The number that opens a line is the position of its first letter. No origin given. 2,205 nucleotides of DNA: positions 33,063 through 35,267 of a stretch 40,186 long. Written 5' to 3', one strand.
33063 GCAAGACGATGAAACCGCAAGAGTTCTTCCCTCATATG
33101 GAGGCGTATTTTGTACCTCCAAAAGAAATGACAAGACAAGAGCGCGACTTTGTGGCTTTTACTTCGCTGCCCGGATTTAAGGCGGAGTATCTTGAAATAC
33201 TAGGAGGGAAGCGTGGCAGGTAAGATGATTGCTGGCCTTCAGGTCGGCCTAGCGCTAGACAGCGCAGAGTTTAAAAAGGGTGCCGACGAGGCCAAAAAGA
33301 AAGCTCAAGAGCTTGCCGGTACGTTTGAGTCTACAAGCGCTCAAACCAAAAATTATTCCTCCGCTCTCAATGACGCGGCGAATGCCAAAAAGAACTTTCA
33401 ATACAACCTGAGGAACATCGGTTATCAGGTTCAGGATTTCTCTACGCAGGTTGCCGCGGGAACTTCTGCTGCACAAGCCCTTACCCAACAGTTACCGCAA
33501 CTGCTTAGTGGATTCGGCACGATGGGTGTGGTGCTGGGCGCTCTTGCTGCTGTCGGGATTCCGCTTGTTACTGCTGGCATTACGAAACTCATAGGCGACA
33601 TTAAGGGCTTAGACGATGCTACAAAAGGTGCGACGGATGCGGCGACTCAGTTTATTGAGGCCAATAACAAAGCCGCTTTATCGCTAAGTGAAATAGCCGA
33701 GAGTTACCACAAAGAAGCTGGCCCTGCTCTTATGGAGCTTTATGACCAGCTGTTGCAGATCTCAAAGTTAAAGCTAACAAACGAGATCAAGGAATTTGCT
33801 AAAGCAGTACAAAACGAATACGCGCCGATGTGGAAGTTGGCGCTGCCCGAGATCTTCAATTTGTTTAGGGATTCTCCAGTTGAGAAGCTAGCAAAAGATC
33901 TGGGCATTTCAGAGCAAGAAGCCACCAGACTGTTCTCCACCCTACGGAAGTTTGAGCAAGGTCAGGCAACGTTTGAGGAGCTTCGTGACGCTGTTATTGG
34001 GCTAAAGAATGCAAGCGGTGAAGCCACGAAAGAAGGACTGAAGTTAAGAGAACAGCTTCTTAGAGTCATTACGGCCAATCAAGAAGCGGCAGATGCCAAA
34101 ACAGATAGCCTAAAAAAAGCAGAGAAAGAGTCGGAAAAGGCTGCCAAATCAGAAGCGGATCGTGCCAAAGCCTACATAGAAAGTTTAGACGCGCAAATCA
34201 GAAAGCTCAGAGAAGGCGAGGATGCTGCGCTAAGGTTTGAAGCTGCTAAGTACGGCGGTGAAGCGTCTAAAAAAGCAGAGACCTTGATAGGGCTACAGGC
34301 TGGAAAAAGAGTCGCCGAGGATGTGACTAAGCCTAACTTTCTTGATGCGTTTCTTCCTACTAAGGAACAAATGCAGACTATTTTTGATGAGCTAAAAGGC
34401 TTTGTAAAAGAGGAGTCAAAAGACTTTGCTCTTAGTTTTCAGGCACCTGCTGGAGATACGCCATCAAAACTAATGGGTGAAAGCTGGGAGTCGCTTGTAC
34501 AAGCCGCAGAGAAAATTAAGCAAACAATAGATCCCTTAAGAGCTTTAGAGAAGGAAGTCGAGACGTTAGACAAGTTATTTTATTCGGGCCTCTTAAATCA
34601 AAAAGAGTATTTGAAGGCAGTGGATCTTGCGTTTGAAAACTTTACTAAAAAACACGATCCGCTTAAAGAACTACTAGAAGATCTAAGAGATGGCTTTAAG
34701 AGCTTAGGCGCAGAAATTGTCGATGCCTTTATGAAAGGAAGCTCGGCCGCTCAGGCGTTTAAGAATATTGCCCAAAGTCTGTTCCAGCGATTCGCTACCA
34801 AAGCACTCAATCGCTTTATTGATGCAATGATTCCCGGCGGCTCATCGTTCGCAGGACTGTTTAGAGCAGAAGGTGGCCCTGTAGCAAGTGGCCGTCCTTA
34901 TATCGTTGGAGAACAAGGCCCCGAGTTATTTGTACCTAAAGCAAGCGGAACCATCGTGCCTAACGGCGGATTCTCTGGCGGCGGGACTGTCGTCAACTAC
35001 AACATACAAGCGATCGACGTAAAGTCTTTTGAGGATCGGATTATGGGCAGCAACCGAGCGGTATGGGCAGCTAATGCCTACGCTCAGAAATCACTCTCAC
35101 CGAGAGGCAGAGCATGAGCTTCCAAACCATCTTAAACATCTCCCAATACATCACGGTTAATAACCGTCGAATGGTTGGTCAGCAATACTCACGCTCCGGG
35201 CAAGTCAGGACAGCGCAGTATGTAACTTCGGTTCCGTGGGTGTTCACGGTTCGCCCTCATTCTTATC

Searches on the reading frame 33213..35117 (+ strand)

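Call 82: search_protein_families(library=phrogs, proteins=[window:33213-35117:+], max_evalue=0.00001)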
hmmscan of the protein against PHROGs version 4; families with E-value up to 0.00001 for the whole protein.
window:33213-35117:+ (634 aa): 3 families
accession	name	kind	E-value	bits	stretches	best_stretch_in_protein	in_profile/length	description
phrog_1538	-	tail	1.7e-19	71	1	7-396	5-457/811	tail length tape measure protein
phrog_8892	-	tail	8.1e-17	62.1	2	24-338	52-363/752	tail length tape measure protein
phrog_30701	-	unknown function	4.8e-13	50.3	1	550-616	111-177/188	-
